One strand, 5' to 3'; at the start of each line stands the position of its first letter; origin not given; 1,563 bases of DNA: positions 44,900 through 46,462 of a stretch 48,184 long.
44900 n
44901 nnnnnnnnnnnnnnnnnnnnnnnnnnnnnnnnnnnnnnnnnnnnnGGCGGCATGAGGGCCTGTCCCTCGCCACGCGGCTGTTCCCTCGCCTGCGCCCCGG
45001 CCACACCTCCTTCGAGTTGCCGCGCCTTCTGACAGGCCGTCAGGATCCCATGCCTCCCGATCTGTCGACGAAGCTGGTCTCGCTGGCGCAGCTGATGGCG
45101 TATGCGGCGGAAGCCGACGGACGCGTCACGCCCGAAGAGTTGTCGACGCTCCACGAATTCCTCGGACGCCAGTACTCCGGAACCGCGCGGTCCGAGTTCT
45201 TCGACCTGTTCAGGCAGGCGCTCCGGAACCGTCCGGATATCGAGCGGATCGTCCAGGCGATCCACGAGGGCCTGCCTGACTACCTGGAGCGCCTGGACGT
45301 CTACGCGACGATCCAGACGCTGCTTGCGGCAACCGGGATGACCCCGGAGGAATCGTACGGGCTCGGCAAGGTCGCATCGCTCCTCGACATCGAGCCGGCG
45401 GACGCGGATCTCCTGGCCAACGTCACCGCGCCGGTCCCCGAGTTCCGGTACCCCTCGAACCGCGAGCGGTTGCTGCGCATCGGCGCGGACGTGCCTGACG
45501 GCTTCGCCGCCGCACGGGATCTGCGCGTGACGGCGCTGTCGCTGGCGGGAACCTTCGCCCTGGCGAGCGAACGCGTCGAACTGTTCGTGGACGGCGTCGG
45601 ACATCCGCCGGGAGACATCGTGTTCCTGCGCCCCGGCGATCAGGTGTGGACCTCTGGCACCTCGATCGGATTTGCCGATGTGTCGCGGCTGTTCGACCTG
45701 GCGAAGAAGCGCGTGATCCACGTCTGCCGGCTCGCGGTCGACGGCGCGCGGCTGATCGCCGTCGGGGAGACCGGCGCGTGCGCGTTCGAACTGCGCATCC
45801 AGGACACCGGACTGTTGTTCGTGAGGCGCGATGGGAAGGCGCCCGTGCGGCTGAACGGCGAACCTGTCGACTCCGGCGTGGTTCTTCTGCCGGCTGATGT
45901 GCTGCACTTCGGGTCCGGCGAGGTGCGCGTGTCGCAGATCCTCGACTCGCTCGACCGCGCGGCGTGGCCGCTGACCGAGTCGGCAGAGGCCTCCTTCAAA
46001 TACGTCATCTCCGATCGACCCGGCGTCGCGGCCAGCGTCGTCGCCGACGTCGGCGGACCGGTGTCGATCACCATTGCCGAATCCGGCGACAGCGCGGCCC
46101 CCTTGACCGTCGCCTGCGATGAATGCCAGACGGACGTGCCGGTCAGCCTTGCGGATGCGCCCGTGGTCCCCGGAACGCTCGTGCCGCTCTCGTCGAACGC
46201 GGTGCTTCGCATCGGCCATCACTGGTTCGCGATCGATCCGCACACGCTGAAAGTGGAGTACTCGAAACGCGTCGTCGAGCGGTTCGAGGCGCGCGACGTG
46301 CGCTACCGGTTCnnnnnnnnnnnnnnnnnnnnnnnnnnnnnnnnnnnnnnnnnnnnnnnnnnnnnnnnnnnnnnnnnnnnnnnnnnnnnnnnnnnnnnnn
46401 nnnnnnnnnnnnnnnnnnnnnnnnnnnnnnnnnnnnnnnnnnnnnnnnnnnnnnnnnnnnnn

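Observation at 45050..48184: A gene of over 1045 codons is hidden from the ORF track: a TerB-like / FHA-like / ABCG ATPase-permease fusion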

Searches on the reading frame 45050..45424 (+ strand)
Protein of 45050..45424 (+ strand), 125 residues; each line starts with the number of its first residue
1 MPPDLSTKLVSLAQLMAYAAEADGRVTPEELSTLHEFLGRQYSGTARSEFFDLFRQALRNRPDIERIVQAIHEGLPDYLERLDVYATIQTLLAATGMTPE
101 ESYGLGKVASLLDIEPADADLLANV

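Call 77: search_solved_structures(query=window:45050-45424:+, max_evalue=10, show_alignments=1)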
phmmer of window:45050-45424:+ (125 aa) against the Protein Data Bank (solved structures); distinct sequences matched with E-value up to 10: 7.
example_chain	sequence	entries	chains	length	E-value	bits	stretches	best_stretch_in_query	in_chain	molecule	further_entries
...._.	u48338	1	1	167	0.016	18.8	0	64-103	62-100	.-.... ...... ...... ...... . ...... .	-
5cwo_A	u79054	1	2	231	0.022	18.4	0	51-84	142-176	Designed helical repeat protein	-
6qp4_A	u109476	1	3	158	0.59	13.8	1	4-82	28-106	UspA1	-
9kwd_A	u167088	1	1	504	0.62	13.7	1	69-122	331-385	Lysine--tRNA ligase, heat inducible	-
1e1o_A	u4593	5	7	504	0.63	13.7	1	69-122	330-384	LYSYL-TRNA SYNTHETASE, HEAT INDUCIBLE | LYSYL-TRNA SYNTHETASE | LYSYL-TRNA SYNTHETASE (LYSU)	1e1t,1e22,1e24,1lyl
5yzx_A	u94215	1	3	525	0.7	13.6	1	69-122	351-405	Lysine--tRNA ligase, heat inducible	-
7n7s_A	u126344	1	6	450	1.2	12.8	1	49-118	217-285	Hydroxymethylglutaryl-CoA reductase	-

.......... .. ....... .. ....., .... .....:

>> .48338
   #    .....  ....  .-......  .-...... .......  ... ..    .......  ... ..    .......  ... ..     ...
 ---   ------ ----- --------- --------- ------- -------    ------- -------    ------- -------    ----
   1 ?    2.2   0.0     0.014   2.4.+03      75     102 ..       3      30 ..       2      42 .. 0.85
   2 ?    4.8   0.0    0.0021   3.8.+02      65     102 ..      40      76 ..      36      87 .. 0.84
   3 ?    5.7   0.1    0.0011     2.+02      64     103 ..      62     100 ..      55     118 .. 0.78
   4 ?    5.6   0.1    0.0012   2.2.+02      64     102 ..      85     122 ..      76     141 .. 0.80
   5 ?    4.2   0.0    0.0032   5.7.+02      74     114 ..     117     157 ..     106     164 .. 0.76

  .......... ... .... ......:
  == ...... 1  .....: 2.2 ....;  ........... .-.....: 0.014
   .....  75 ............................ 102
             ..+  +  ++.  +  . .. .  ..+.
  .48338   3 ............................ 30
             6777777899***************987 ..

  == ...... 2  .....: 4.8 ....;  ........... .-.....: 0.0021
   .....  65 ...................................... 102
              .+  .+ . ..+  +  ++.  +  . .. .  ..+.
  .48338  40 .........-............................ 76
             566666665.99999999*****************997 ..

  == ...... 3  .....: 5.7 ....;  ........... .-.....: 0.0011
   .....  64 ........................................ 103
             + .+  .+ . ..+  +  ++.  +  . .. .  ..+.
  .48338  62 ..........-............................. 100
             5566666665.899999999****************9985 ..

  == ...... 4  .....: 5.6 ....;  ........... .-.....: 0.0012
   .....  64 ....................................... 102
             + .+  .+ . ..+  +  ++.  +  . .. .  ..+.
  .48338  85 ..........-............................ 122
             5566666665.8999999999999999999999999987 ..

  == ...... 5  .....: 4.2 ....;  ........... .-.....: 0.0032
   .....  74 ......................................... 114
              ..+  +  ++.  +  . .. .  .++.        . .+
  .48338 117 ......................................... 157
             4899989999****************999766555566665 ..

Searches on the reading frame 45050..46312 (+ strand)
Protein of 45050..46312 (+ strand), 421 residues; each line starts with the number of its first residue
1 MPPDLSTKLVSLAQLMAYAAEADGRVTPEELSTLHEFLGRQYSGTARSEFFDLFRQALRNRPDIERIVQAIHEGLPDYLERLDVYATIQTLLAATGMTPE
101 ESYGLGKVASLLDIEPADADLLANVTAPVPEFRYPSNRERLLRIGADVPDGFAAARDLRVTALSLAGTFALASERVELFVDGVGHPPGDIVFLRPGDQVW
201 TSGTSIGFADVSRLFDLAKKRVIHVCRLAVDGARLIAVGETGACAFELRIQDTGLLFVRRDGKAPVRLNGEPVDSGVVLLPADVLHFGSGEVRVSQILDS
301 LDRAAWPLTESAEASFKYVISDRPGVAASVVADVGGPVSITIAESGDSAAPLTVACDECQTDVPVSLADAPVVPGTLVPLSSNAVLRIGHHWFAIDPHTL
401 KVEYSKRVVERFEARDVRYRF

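Call 8: find_homologous_proteins(query=window:45050-46312:+)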
Query seq(421 aa): 8000 candidates shared short words with the query, none scored E <= 0.001.

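Call 16: search_protein_representatives(protein=window:45050-46312:+)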
Query: 421 residues. Proteins with E-value up to 0.001 (for the whole library): 9; up to 1e-10: 4; up to 1e-30: 2. The best 9 are listed.
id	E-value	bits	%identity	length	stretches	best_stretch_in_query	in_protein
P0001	1.0e-273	923.6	100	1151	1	1-421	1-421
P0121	4.7e-69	249.6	53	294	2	4-186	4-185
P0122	1.5e-12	63.5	27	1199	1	11-255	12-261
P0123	3.3e-11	59.1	33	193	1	11-152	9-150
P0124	2.7e-10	56.1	25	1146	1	13-419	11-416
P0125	5.9e-08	48.4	54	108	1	10-61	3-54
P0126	1.5e-07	47.0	22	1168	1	14-421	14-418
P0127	5.1e-07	45.3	26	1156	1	10-293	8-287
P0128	1.4e-05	40.6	22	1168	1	11-217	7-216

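Call 17: search_protein_families(library=pfam, proteins=[P0121, P0122, P0123, P0124, P0126, P0127, P0128], max_evalue=0.01)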
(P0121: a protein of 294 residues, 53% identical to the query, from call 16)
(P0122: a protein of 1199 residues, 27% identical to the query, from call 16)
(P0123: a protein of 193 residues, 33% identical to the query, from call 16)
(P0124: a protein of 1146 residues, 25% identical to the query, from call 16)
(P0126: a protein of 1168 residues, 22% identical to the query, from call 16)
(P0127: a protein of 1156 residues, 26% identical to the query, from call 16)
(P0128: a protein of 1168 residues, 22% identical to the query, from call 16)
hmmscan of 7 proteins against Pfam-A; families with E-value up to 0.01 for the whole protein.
P0121 (294 aa): 2 families
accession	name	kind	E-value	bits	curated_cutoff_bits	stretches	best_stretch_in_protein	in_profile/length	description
PF05099.18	TerB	-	7.7e-15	55.7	24.4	1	11-121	3-114/118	Tellurite resistance protein TerB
PF04391.17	DUF533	-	3.8e-05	23.8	29.6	1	12-118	73-169/178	Protein of unknown function (DUF533)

P0122 (1199 aa): 8 families
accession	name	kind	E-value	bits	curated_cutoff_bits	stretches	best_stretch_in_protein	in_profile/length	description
PF00005.33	ABC_tran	-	2.4e-31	109.6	25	1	437-587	2-137/137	ABC transporter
PF01061.29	ABC2_membrane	-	7.3e-27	94.7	26.9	1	772-992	3-207/211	ABC-2 type transporter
PF12698.13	ABC2_membrane_3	-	3.6e-10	39.9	31.6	1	826-966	164-294/347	ABC-2 family transporter protein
PF05099.18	TerB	-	0.0012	19.6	24.4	1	11-124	2-116/118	Tellurite resistance protein TerB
PF13555.12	AAA_29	-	0.0022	18.1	27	1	439-463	15-39/61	P-loop containing region of AAA domain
PF13304.12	AAA_21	-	0.0027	18.3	27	0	448-467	1-26/304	AAA domain, putative AbiEii toxin, Type IV TA system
PF01935.23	DUF87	-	0.0061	17.1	23.2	0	450-550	27-132/220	Helicase HerA, central domain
PF13401.12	AAA_22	-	0.0064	17.2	27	0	447-589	6-96/130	AAA domain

P0123 (193 aa): 1 family
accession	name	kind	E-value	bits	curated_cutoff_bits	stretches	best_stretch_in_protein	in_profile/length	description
PF05099.18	TerB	-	1e-08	35.9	24.4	1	9-118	3-113/118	Tellurite resistance protein TerB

P0124 (1146 aa): 5 families
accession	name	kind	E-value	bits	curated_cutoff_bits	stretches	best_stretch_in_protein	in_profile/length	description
PF00005.33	ABC_tran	-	7.1e-33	114.5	25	1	426-576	2-137/137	ABC transporter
PF01061.29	ABC2_membrane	-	6.4e-18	65.5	26.9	1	730-927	3-188/211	ABC-2 type transporter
PF12698.13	ABC2_membrane_3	-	2.2e-08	34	31.6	1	786-927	166-297/347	ABC-2 family transporter protein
PF05099.18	TerB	-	6.6e-05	23.6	24.4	1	14-122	8-117/118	Tellurite resistance protein TerB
PF13304.12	AAA_21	-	0.00069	20.2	27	0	438-510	2-79/304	AAA domain, putative AbiEii toxin, Type IV TA system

P0126 (1168 aa): 6 families
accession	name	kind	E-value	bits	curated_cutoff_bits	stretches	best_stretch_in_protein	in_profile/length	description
PF00005.33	ABC_tran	-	1.2e-31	110.6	25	1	426-576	2-137/137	ABC transporter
PF01061.29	ABC2_membrane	-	5.4e-24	85.3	26.9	1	749-969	3-207/211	ABC-2 type transporter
PF12698.13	ABC2_membrane_3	-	2.1e-11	44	31.6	1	804-948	165-299/347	ABC-2 family transporter protein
PF05099.18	TerB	-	4e-06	27.6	24.4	1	15-120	7-114/118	Tellurite resistance protein TerB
PF19055.6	ABC2_membrane_7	-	4.5e-05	22.9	22.7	1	605-667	1-58/410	ABC-2 type transporter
PF13304.12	AAA_21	-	0.0099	16.4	27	0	437-495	1-61/304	AAA domain, putative AbiEii toxin, Type IV TA system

P0127 (1156 aa): 7 families
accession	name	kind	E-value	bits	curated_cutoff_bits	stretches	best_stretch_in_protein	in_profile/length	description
PF00005.33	ABC_tran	-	4.2e-33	115.3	25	1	425-575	2-137/137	ABC transporter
PF01061.29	ABC2_membrane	-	5.4e-25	88.6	26.9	1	744-941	4-190/211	ABC-2 type transporter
PF12698.13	ABC2_membrane_3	-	7.2e-09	35.6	31.6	1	798-943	165-304/347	ABC-2 family transporter protein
PF05099.18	TerB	-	2.6e-07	31.4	24.4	1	15-118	9-114/118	Tellurite resistance protein TerB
PF19055.6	ABC2_membrane_7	-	0.00057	19.3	22.7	1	604-641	1-38/410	ABC-2 type transporter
PF13304.12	AAA_21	-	0.0015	19.1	27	0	548-601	239-296/304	AAA domain, putative AbiEii toxin, Type IV TA system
PF13191.12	AAA_16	-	0.005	17.8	32.6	0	431-469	21-58/167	AAA ATPase domain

P0128 (1168 aa): 7 families
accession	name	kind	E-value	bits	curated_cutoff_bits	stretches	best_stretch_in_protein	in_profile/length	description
PF00005.33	ABC_tran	-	7.8e-30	104.7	25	1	430-580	2-137/137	ABC transporter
PF01061.29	ABC2_membrane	-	1.4e-21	77.4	26.9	1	761-965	4-193/211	ABC-2 type transporter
PF12698.13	ABC2_membrane_3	-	6.5e-14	52.2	31.6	1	669-963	49-300/347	ABC-2 family transporter protein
PF19055.6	ABC2_membrane_7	-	1.2e-06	28.2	22.7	1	609-709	1-93/410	ABC-2 type transporter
PF13304.12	AAA_21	-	3e-05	24.7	27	0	441-471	1-48/304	AAA domain, putative AbiEii toxin, Type IV TA system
PF03193.22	RsgA_GTPase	-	0.00081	19.7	30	1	426-471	94-138/174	RsgA GTPase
PF13555.12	AAA_29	-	0.0068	16.6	27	0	441-457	24-40/61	P-loop containing region of AAA domain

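Call 72: find_homologous_proteins(query=A5)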
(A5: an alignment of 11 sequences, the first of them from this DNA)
Query A5 (11 sequences): 8000 candidates shared short words with the query, none scored E <= 0.001.

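Call 104: find_encoding_contigs(protein=P0124, flank=6000, max_places=1)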
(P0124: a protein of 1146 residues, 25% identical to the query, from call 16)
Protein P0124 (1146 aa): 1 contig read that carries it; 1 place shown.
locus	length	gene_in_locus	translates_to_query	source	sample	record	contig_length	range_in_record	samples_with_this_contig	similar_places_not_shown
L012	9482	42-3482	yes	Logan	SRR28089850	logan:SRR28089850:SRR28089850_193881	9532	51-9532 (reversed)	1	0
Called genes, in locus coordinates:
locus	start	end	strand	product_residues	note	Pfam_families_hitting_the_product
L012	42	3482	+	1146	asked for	PF00005:ABC_tran, PF01061:ABC2_membrane, PF12698:ABC2_membrane_3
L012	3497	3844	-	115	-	-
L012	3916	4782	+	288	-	PF13367:PrsW-protease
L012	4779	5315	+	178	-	-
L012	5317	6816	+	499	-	PF13365:Trypsin_2, PF13620:CarboxypepD_reg (weak)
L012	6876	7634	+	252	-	-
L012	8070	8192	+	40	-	-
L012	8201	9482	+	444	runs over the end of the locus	?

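Call 105: find_encoding_contigs(protein=P0126, flank=6000, max_places=1)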
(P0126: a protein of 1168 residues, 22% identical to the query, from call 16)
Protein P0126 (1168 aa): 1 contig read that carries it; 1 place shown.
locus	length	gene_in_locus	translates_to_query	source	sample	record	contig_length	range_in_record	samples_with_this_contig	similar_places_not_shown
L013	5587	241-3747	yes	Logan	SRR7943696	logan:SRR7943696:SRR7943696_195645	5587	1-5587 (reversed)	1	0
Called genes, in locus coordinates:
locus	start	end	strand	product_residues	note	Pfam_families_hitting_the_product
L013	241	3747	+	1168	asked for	PF05099:TerB (weak), PF00005:ABC_tran, PF01061:ABC2_membrane, PF12698:ABC2_membrane_3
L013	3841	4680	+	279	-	-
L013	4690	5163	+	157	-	-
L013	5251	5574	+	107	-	-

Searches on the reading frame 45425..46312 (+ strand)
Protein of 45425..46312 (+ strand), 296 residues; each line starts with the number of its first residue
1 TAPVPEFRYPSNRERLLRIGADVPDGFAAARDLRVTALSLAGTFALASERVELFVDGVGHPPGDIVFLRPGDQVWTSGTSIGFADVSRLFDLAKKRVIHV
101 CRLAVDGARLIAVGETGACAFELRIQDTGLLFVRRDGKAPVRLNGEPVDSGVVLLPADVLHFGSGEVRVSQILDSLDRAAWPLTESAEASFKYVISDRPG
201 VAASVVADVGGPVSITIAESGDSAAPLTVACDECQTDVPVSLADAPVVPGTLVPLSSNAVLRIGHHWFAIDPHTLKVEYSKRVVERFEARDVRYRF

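Call 30: predict_structure(alignment_id=A2)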
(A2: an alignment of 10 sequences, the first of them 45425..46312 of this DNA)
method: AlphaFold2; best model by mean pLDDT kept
length: 296 residues; sequences in the alignment: 10
mean_pLDDT: 82.5   pTM: 0.71
mean pLDDT of the five models: 82.5, 81.5, 80.6, 79.4, 75.4
residues with pLDDT >= 90: 95; 70-90: 159; 50-70: 27; < 50: 15
segments of 3 or more residues with pLDDT < 50: 1-12, 294-296
pLDDT, mean of each block of 10 residues (from residue 1): 38 71 64 83 85 87 86 81 87 89 92 87 91 90 89 89 90 87 78 81 76 90 85 90 93 93 92 84 63 53
secondary structure, 60 per line:
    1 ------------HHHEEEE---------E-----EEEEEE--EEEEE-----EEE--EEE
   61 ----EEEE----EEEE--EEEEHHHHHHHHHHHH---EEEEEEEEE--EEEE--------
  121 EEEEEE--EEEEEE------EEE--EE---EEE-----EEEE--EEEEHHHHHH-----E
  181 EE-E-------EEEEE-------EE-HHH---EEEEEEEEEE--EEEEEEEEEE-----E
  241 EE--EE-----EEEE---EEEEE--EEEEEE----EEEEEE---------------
elements in order: E16-19 E35-40 E43-47 E53-55 E58-60 E65-68 E73-76 E79-82 H83-94 E98-106 E109-112 E121-126 E129-134 E141-143 E151-153 E159-162 E165-168 H169-174 E180-182 E192-196 E213-222 E225-234 E240-242 E252-255 E259-263 E266-271 E276-281

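Call 34: fold_search(model_id=the predicted structure, library=pdb)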
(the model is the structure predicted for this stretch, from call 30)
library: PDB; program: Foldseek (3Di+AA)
matches with E <= 10: 719; with E <= 0.001: 0
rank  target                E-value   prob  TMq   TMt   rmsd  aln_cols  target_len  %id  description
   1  1r21_MODEL_1_A        1.5e-02  1.00  0.16  0.43   8.2        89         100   10  Solution Structure of human Ki67 FHA Domain (released 2003-12-30)
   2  9qks_H                3.9e-02  0.69  0.22  0.12  16.6       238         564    7  B subtilis Type VIIb Core Unit (T7bCU) + DUF (released 2025-11-26)
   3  2lc1_MODEL_1_A        5.3e-02  0.92  0.17  0.46  11.7       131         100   18  Rv0020c_FHA Structure (released 2011-11-02)
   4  2aff_MODEL_1_A        5.9e-02  0.98  0.18  0.50  11.4       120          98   13  The solution structure of the Ki67FHA/hNIFK(226-269)3P complex (released 2005-10-25)
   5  3oun_A                7.3e-02  0.98  0.16  0.48   8.5        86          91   17  Crystal structure of the FhaA FHA domain complexed with the intracellular domain of Rv3910 (released 2012-02-08)
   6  1px3_D                7.3e-02  0.03  0.10  0.05  20.6       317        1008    8  E. COLI (LACZ) BETA-GALACTOSIDASE (G794A) (released 2004-06-15)
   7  3poy_A                7.7e-02  0.11  0.16  0.07  16.9       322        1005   10  Crystal Structure of the alpha-Neurexin-1 ectodomain, LNS 2-6 (released 2011-06-08)
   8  7wrg_B                8.5e-02  0.94  0.17  0.07   9.1       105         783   18  Crystal structure of full-length kinesin-3 KLP-6 (released 2022-08-10)
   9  6ck1_D                8.5e-02  0.07  0.12  0.12  18.5       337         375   12  Crystal structure of Paracoccus denitrificans AztD (released 2019-03-06)
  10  5t2f_B                1.0e-01  0.89  0.21  0.25  12.4       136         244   12  Structure of the FHA1 domain of Rad53 bound to the BRCT domain of Dbf4 (released 2017-03-15)
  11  3gqs_B                1.1e-01  0.96  0.17  0.44   8.3        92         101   12  Crystal structure of the FHA domain of CT664 protein from Chlamydia trachomatis (released 2009-04-07)
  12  2b5n_C                1.1e-01  0.06  0.11  0.11  16.9       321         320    8  Crystal Structure of the DDB1 BPB Domain (released 2006-02-28)
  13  8f5o_F                1.1e-01  0.06  0.10  0.05  19.4       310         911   12  Structure of Leishmania tarentolae IFT-A (state 1) (released 2022-12-21)
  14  7mu2_A                1.1e-01  0.04  0.10  0.10  18.2       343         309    8  Crystal Structure of WIPI2 in complex with W2IR of ATG16L1 (released 2021-05-26)
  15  7wrg_A                1.1e-01  0.14  0.18  0.07  19.4       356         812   10  Crystal structure of full-length kinesin-3 KLP-6 (released 2022-08-10)
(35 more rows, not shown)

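Call 39: search_solved_structures(query=A2, max_evalue=10)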
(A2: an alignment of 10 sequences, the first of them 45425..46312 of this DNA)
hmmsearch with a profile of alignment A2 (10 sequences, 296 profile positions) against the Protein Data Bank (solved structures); distinct sequences matched with E-value up to 10: 2.
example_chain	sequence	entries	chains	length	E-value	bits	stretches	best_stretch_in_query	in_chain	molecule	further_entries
4z7r_A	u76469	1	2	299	0.43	12.8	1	204-272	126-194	Coenzyme PQQ synthesis protein B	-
4zgz_A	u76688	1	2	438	1.8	10.8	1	38-83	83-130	Antizyme inhibitor 1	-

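Call 50: find_related_loci(query=A2, collection=genome_contigs, flank=8000)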
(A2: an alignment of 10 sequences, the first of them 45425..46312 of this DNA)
Query A2 (296 aa) in genome_contigs; peptide patterns used: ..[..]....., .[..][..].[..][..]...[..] (x = any residue, [..] = any of these).
38 stretches matched a pattern; 1 encode a relative of the query (tblastn E <= 1e-3); 1 distinct loci.
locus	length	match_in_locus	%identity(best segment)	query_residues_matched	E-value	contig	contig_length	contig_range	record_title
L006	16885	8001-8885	49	3-296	5e-87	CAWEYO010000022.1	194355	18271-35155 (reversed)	MAG: uncultured Alphaproteobacteria bacterium isolate MFD00962.bin.1.7 genome assembly, contig: contig_38427, whole geno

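Call 95: find_related_loci(query=A2, collection=metagenome_contigs, flank=8000)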
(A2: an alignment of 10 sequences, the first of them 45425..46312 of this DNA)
Query A2 (296 aa) in metagenome_contigs; peptide patterns used: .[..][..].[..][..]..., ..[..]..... (x = any residue, [..] = any of these).
109 stretches matched a pattern, but none encodes a relative of the query by tblastn (E <= 1e-3).
